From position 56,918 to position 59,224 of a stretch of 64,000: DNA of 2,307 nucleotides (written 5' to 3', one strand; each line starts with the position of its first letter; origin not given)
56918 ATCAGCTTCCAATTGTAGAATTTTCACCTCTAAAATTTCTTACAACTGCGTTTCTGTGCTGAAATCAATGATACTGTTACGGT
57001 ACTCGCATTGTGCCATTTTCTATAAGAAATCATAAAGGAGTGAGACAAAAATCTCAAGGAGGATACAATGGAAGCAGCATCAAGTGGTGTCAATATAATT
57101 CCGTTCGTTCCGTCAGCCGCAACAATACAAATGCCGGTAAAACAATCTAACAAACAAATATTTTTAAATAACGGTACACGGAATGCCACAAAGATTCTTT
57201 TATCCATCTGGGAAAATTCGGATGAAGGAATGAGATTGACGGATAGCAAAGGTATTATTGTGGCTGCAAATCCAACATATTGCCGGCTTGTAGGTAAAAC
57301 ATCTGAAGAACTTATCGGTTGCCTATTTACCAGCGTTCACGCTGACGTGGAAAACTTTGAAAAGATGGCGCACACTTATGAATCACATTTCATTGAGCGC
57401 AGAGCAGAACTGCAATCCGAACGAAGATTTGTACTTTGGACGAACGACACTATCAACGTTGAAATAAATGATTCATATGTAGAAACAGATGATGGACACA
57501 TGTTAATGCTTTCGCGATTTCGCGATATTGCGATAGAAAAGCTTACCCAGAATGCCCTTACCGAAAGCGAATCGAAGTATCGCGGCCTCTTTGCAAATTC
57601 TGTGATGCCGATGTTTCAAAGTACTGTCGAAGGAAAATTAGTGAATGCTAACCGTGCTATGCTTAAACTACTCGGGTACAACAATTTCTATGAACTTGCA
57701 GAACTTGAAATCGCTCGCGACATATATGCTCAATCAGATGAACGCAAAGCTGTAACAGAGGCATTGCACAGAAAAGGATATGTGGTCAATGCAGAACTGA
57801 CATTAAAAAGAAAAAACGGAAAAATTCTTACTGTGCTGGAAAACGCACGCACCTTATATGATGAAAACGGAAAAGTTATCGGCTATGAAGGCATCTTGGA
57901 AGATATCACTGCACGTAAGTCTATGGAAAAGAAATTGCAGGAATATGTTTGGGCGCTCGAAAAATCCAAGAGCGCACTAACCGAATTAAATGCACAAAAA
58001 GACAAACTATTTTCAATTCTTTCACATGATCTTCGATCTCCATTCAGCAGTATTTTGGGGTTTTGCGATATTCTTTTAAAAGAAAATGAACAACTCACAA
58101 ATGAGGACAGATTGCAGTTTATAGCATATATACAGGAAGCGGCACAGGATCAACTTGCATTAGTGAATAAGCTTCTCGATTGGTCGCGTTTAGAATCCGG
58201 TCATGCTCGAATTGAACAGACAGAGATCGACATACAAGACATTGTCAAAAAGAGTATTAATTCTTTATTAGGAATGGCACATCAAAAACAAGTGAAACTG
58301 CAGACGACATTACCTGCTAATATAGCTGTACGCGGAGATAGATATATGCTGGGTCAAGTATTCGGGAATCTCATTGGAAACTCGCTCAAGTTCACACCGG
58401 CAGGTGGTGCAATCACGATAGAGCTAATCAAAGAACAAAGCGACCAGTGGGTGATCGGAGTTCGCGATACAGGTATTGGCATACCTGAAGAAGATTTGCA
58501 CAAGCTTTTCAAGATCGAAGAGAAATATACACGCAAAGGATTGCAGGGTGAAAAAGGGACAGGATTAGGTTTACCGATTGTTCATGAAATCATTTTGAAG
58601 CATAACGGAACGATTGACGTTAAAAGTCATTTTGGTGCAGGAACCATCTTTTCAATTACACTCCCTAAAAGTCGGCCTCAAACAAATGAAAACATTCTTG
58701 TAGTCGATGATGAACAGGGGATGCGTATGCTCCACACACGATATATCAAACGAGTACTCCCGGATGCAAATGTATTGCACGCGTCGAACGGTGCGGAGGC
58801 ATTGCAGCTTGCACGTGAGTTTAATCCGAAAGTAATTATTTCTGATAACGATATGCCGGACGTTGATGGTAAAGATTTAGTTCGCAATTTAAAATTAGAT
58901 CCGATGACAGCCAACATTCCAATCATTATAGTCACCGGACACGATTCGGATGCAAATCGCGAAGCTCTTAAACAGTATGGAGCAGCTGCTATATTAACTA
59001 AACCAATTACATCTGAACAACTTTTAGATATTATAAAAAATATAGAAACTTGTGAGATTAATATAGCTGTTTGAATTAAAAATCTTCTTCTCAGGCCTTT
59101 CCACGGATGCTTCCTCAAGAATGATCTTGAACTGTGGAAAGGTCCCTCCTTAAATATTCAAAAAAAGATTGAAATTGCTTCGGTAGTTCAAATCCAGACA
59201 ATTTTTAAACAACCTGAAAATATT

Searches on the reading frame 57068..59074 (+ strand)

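Call 5: search_protein_families(library=pfam, proteins=[window:57068-59074:+], max_evalue=0.01)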
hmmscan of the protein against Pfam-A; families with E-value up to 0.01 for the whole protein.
window:57068-59074:+ (668 aa): 10 families
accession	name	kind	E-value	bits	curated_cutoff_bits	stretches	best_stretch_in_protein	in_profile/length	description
PF02518.31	HATPase_c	-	3.9e-26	92.1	26.4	1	424-535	2-110/111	Histidine kinase-, DNA gyrase B-, and HSP90-like ATPase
PF00072.30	Response_reg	-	3.4e-23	82.4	30.2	1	543-656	1-110/111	Response regulator receiver domain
PF13426.13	PAS_9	-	4.9e-17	62.5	27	2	182-282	4-103/103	PAS domain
PF00989.32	PAS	-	5.4e-17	62.3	22.6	2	170-280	2-113/113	PAS fold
PF00512.31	HisKA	-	2.4e-14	53.6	26.9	1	311-378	2-66/66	His Kinase A (phospho-acceptor) domain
PF13188.13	PAS_8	-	3.4e-11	43.1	21.8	2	49-96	8-56/65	PAS domain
PF08448.16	PAS_4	-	7.9e-10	39.4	23.1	2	188-284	14-109/110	PAS fold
PF08447.18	PAS_3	-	6.2e-08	33.2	25.6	1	192-276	2-88/89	PAS fold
PF13589.12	HATPase_c_3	-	4.5e-06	27.2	25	1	435-500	10-77/137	Histidine kinase-, DNA gyrase B-, and HSP90-like ATPase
PF12860.13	PAS_7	-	0.0021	18.6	27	0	49-119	2-74/115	PAS fold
